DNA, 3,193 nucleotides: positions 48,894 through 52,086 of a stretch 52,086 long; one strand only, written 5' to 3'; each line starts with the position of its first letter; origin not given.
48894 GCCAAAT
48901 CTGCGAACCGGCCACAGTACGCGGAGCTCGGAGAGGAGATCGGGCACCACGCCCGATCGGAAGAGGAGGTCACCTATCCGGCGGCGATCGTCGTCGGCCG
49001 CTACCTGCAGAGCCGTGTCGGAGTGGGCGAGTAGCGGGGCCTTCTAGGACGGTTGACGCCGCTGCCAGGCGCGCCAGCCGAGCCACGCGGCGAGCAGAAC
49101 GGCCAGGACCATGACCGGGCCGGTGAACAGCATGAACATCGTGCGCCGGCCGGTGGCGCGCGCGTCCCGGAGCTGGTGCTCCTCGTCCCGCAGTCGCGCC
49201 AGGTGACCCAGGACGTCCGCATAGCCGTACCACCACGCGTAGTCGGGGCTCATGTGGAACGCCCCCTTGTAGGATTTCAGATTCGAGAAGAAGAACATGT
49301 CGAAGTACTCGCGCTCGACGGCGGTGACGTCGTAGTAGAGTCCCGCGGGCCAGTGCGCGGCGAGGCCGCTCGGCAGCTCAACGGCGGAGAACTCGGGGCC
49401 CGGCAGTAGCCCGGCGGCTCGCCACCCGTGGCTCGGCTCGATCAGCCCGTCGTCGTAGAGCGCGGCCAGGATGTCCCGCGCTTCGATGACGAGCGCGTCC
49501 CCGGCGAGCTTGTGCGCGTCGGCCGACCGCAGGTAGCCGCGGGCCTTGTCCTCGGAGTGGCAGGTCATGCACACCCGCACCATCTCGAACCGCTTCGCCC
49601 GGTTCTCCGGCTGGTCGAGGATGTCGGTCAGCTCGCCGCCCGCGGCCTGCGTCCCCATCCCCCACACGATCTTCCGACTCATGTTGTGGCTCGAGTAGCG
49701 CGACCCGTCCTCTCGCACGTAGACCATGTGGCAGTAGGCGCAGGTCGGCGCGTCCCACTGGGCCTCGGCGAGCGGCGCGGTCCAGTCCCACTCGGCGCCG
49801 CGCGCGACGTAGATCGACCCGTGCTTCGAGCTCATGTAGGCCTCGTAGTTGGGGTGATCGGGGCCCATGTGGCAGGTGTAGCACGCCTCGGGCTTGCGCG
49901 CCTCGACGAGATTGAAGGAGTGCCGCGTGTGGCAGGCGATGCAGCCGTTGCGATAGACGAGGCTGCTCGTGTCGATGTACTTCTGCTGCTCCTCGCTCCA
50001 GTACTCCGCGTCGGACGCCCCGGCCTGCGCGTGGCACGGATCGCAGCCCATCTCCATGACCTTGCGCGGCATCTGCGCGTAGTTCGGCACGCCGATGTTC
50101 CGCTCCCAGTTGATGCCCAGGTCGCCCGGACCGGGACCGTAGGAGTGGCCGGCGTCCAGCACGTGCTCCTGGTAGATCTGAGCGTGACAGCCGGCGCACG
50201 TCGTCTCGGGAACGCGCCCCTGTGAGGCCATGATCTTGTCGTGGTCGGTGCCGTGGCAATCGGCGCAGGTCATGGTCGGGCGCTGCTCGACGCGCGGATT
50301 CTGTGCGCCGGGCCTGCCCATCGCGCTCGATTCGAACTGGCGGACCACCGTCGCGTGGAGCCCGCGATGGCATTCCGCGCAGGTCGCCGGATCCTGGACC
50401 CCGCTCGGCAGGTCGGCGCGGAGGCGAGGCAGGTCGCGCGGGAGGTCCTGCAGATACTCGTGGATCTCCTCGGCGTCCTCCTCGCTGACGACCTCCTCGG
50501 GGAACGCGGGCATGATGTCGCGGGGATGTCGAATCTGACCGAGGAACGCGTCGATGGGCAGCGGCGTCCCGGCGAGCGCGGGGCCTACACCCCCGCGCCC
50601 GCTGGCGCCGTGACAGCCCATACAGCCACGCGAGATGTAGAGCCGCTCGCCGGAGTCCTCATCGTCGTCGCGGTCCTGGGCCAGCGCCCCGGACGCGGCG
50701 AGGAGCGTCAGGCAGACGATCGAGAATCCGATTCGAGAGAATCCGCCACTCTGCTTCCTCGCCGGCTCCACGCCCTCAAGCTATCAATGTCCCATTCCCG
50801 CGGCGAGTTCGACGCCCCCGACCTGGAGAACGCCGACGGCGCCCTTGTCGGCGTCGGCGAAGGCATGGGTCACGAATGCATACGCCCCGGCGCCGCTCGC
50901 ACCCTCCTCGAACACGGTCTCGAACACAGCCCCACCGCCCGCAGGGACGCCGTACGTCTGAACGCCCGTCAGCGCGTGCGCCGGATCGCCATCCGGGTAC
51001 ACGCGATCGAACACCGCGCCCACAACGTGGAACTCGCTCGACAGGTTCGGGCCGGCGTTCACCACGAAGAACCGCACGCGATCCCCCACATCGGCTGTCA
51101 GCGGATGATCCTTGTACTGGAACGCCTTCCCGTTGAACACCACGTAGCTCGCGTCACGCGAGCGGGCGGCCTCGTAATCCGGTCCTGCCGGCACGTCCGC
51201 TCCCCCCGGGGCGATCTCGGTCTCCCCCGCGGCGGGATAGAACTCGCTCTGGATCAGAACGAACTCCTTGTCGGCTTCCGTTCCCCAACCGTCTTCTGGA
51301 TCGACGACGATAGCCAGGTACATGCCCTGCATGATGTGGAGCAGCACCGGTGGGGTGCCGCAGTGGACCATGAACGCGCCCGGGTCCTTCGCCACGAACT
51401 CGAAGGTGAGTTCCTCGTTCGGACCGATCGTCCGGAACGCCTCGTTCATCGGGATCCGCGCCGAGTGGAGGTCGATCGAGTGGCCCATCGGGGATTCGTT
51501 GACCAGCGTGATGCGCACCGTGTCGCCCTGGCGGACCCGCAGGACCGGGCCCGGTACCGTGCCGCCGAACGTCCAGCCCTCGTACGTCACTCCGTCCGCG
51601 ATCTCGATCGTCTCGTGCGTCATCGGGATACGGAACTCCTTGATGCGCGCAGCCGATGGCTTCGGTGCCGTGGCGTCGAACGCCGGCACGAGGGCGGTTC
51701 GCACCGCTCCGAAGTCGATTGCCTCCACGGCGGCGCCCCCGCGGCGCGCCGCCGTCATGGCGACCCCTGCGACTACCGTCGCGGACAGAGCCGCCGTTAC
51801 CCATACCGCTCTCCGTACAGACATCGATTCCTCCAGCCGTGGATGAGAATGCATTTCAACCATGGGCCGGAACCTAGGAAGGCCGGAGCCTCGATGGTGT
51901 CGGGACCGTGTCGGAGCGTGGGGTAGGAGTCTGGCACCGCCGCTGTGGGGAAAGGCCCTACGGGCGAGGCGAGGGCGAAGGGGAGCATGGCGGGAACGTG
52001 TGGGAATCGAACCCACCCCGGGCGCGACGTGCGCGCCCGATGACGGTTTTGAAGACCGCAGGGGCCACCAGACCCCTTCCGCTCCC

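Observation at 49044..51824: nirK and a hydroxylamine-oxidoreductase-family gene in one tight operon, without amo/haoB/cycAB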

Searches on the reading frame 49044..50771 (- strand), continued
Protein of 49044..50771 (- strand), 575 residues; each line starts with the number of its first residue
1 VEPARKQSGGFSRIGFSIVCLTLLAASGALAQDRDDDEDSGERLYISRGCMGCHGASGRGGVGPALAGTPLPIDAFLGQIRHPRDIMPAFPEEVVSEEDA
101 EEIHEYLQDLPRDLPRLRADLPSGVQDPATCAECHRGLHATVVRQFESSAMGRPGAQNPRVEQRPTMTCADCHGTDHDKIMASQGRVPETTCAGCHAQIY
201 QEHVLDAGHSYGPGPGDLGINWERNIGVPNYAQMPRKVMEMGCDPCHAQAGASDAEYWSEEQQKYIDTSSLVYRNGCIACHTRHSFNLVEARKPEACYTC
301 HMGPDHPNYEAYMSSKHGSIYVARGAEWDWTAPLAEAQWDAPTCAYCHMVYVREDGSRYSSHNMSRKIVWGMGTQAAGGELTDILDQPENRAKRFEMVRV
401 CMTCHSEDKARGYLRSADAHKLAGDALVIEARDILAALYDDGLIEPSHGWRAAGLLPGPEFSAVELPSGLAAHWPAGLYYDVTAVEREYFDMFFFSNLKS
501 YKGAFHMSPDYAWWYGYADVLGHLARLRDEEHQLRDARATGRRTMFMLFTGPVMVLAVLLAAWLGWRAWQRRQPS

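Call 70: find_encoding_contigs(protein=window:49044-50771:-, flank=10000, max_places=8)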
Protein window:49044-50771:- (575 aa): 6 contigs read that carry it; 6 places shown.
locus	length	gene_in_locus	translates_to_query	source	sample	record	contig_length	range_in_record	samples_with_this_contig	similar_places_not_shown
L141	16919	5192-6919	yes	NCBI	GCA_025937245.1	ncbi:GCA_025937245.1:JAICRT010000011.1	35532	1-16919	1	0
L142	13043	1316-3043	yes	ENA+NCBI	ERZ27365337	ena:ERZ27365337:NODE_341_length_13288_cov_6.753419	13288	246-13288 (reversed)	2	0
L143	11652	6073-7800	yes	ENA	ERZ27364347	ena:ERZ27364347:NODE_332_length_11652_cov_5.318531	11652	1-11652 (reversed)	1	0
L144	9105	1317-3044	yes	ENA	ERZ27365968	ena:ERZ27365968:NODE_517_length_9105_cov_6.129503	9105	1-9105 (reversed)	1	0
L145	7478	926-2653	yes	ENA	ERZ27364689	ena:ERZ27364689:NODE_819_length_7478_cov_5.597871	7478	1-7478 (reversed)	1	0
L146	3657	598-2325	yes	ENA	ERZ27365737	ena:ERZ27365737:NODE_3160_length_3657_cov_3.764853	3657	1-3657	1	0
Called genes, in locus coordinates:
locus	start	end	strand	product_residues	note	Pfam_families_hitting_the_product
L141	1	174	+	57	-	?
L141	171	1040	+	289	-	PF00578:AhpC-TSA (weak), PF02630:SCO1-SenC, PF08534:Redoxin (weak)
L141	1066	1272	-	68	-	-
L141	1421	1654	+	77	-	-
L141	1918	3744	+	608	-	PF05048:NosD (faint), PF13229:Beta_helix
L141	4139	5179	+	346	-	PF07731:Cu-oxidase_2, PF07732:Cu-oxidase_3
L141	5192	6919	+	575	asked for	PF13442:Cytochrome_CBB3, PF14522:Cytochrome_C7 (faint), PF14537:Cytochrom_c3_2 (faint), PF22113:Mtrc-MtrF_II-IV_dom (faint), PF09699:Paired_CXXCH_1 (faint), PF13447:Multi-haem_cyto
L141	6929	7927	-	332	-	PF01814:Hemerythrin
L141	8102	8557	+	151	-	-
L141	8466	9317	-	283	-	-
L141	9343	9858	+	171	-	-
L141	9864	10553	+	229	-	PF18935:DUF5683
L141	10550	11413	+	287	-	PF01177:Asp_Glu_race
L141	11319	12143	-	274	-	PF00149:Metallophos, PF12850:Metallophos_2 (faint)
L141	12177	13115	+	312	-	PF02881:SRP54_N (weak), PF13191:AAA_16 (weak), PF00448:SRP54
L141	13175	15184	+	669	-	PF17191:RecG_wedge, PF01336:tRNA_anti-codon, PF00270:DEAD, PF04851:ResIII (weak), PF00271:Helicase_C, PF22590:Cas3-like_C_2 (weak), PF19833:RecG_dom3_C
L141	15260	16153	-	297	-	PF00535:Glycos_transf_2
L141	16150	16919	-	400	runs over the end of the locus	PF13439:Glyco_transf_4, PF13579:Glyco_trans_4_4 (weak), PF20706:GT4-conflict, PF00534:Glycos_transf_1, PF13692:Glyco_trans_1_4, PF13524:Glyco_trans_1_2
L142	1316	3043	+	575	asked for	PF13442:Cytochrome_CBB3, PF14522:Cytochrome_C7 (faint), PF14537:Cytochrom_c3_2 (faint), PF22113:Mtrc-MtrF_II-IV_dom (faint), PF09699:Paired_CXXCH_1 (faint), PF13447:Multi-haem_cyto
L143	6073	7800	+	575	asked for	PF13442:Cytochrome_CBB3, PF14522:Cytochrome_C7 (faint), PF14537:Cytochrom_c3_2 (faint), PF22113:Mtrc-MtrF_II-IV_dom (faint), PF09699:Paired_CXXCH_1 (faint), PF13447:Multi-haem_cyto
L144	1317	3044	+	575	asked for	PF13442:Cytochrome_CBB3, PF14522:Cytochrome_C7 (faint), PF14537:Cytochrom_c3_2 (faint), PF22113:Mtrc-MtrF_II-IV_dom (faint), PF09699:Paired_CXXCH_1 (faint), PF13447:Multi-haem_cyto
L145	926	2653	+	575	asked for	PF13442:Cytochrome_CBB3, PF14522:Cytochrome_C7 (faint), PF14537:Cytochrom_c3_2 (faint), PF22113:Mtrc-MtrF_II-IV_dom (faint), PF09699:Paired_CXXCH_1 (faint), PF13447:Multi-haem_cyto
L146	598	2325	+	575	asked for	PF13442:Cytochrome_CBB3, PF14522:Cytochrome_C7 (faint), PF14537:Cytochrom_c3_2 (faint), PF22113:Mtrc-MtrF_II-IV_dom (faint), PF09699:Paired_CXXCH_1 (faint), PF13447:Multi-haem_cyto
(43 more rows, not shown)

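Call 74: find_homologous_proteins(query=L141:8102-8557:+, max_evalue=0.001)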
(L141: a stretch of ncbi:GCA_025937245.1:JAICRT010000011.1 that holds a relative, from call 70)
Query L141:8102-8557:+ (151 aa): 2050 proteins with E <= 0.001 among 2321 candidates; the best 120 are listed.
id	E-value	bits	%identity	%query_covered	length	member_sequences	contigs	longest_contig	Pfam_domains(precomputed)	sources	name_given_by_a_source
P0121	2.4e-94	332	98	100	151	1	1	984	-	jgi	jgi:uncharacterized protein involved in response to NO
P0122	1.4e-93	329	97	100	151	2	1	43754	-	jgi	jgi:uncharacterized protein involved in response to NO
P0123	6.8e-90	317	93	100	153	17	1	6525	-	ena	-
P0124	7.4e-88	310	91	100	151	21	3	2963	-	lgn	-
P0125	2.2e-87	309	91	100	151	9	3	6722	PF00115.26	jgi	jgi:heme/copper-type cytochrome/quinol oxidase subunit 1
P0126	3.0e-87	308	91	100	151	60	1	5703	-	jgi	jgi:uncharacterized protein involved in response to NO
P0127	2.1e-86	306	89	100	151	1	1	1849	-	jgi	jgi:hypothetical protein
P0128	2.8e-86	305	89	100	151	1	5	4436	-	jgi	jgi:uncharacterized protein involved in response to NO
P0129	8.9e-86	304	88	100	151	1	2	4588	-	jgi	jgi:hypothetical protein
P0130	9.2e-86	304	89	100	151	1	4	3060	PF00115.26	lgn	-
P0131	3.4e-85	302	89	100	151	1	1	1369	-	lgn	-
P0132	5.6e-85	301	89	100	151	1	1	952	-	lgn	-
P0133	9.6e-85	300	87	100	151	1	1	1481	-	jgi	jgi:uncharacterized protein involved in response to NO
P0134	3.4e-84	299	88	100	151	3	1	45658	-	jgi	jgi:hypothetical protein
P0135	2.9e-83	296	85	100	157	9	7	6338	PF00115.26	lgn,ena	-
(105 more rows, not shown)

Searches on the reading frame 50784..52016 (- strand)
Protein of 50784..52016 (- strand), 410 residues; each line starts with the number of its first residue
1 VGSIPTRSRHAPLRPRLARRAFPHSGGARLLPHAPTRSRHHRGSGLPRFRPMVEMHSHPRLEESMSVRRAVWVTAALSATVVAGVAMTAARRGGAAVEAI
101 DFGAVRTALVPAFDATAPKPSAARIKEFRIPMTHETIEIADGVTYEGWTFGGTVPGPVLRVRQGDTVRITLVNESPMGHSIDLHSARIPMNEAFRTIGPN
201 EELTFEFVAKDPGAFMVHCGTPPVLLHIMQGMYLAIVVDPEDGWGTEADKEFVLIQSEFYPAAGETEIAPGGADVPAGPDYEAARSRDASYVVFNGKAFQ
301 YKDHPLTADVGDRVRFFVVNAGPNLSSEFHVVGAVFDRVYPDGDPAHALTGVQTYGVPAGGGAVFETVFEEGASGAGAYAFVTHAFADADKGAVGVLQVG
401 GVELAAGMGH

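Call 3: search_protein_families(library=pfam, proteins=[window:50784-52016:-], max_evalue=0.01)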
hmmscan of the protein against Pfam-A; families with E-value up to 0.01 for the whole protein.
window:50784-52016:- (410 aa): 2 families
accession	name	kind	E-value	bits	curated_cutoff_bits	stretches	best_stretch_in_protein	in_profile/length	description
PF07731.20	Cu-oxidase_2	-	2.1e-14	53.9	20.4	1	154-241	30-136/137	Multicopper oxidase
PF07732.21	Cu-oxidase_3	-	4e-12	46.7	21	1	133-241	3-117/119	Multicopper oxidase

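Call 4: search_protein_families(library=ncbifam, proteins=[window:50784-52016:-], max_evalue=0.01)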
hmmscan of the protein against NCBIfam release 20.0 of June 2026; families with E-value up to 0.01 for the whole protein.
window:50784-52016:- (410 aa): 6 families
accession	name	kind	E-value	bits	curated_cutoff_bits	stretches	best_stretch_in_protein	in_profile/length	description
TIGR02376.1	Cu_nitrite_red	equivalog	1.3e-54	185.8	296.3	1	121-402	23-313/326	copper-containing nitrite reductase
TIGR01480.1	copper_res_A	subfamily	7.3e-19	67.7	478.95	1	116-259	36-181/593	copper resistance system multicopper oxidase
NF008205.1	PRK10965.1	equivalog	3.5e-06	26.1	525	1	128-191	48-111/529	multicopper oxidase CueO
TIGR03389.1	laccase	equivalog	4.6e-05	22.4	558.9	0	148-188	25-65/539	laccase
TIGR03388.1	ascorbase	equivalog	0.00013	20.8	614.8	1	147-262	22-145/542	L-ascorbate oxidase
TIGR03096.1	nitroso_cyanin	equivalog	0.00016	21.5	142.85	1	158-229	62-128/135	nitrosocyanin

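Call 9: search_solved_structures(query=window:50784-51824:-, max_evalue=0.001, show_alignments=2)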
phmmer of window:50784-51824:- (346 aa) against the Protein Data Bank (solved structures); distinct sequences matched with E-value up to 0.001: 153 (the best 60 are shown).
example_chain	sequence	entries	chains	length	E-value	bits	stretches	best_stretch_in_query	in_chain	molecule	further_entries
3x1e_A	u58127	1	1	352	3.3e-61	210.7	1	62-335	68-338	Nitrite reductase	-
3wi9_A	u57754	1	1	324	6.6e-61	209.7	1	65-335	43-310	Nitrite reductase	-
3wia_A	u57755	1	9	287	7.2e-61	209.6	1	72-335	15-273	Nitrite reductase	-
3wkq_A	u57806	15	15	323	7.8e-61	209.5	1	65-335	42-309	Nitrite reductase | Copper-containing nitrite reductase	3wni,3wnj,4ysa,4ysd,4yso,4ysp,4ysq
9kws_A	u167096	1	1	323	3.6e-60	207.3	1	65-335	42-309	Copper-containing nitrite reductase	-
3x1n_A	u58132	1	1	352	6.8e-60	206.4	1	62-335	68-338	Nitrite reductase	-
3x1f_A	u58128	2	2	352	7.8e-60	206.2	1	62-335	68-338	Nitrite reductase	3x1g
9kvl_A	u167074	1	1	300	1.5e-59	205.3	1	65-335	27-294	Copper-containing nitrite reductase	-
3wkp_A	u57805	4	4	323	1.8e-59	205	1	65-335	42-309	Nitrite reductase | Copper-containing nitrite reductase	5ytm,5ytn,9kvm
9kwt_A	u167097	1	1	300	2e-59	204.8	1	65-335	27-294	Copper-containing nitrite reductase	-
9kwu_A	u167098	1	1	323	8.2e-59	202.8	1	65-335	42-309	Copper-containing nitrite reductase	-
9kwv_A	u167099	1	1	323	5.2e-58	200.2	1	65-335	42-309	Copper-containing nitrite reductase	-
6tfd_A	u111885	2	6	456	5.4e-58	200.1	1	51-339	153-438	Copper-containing nitrite reductase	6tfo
2dv6_A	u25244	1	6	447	8.3e-56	192.9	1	61-338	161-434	Nitrite reductase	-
4kns_A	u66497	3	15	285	1.2e-52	182.6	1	77-335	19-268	Multicopper oxidase type 1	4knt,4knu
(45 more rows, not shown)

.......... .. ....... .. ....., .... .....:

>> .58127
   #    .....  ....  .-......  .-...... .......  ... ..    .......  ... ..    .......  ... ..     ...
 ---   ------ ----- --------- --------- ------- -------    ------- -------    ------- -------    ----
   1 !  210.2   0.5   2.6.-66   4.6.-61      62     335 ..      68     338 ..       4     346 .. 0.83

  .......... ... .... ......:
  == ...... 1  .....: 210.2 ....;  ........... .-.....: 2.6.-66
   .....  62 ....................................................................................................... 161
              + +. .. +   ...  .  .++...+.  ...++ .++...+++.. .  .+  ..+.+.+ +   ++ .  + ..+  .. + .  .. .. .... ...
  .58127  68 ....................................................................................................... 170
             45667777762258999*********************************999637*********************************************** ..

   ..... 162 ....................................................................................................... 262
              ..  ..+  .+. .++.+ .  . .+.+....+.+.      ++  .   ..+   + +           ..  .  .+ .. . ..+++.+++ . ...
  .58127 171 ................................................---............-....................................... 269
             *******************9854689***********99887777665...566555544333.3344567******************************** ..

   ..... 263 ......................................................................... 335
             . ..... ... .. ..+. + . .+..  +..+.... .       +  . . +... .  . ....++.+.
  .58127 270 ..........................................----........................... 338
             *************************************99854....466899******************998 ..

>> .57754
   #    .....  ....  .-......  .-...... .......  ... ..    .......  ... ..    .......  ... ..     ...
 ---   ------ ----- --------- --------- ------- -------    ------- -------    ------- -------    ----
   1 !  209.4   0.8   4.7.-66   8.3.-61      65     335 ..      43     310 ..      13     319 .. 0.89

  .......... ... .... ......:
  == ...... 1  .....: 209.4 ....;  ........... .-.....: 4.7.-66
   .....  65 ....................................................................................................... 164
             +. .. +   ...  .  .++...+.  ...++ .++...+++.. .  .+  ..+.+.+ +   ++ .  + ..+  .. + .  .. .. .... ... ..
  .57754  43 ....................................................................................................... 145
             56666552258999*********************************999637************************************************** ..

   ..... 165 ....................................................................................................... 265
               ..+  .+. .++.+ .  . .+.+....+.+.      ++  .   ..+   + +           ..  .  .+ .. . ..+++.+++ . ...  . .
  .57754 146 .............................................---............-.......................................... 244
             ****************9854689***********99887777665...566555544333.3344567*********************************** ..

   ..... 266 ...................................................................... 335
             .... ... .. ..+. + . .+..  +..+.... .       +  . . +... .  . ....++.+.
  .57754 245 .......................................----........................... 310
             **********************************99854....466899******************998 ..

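Call 65: find_related_loci(query=window:50784-51824:-, collection=metagenome_contigs, flank=4000)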
Query window:50784-51824:- (346 aa) in metagenome_contigs; peptide patterns used: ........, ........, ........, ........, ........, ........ (x = any residue, [..] = any of these).
311 stretches matched a pattern; 61 encode a relative of the query (tblastn E <= 1e-3); 61 distinct loci.
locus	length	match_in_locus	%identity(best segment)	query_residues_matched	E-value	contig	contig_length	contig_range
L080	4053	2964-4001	94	1-346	0e+0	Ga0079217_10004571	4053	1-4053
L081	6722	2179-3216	84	1-346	0e+0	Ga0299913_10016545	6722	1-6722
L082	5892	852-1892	82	1-346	0e+0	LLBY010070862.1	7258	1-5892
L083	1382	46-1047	79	1-341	0e+0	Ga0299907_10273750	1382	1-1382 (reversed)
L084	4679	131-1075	83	32-346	6e-174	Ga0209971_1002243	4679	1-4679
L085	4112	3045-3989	83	32-346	2e-175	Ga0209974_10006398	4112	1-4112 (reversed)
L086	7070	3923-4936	79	1-346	1e-169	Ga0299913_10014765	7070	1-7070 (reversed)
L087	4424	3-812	85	70-346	5e-160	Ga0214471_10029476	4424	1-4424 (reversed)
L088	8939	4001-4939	71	25-346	2e-153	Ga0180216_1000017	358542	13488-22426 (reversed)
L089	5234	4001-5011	70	1-346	6e-153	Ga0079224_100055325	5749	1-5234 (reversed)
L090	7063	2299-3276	69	10-346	2e-151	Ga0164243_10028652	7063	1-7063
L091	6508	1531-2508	69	10-346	9e-150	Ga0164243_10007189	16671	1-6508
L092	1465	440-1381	71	28-346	1e-162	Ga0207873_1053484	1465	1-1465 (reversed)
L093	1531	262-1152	73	33-336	3e-161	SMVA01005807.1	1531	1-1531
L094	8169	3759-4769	67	1-346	7e-148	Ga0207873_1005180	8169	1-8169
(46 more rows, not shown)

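Call 68: search_protein_families(library=ncbifam, proteins=[L081:3786-4241:+], max_evalue=0.01)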
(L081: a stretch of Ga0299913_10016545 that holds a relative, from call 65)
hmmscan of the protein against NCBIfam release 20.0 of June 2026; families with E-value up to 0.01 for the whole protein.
L081:3786-4241:+ (151 aa): 0 families
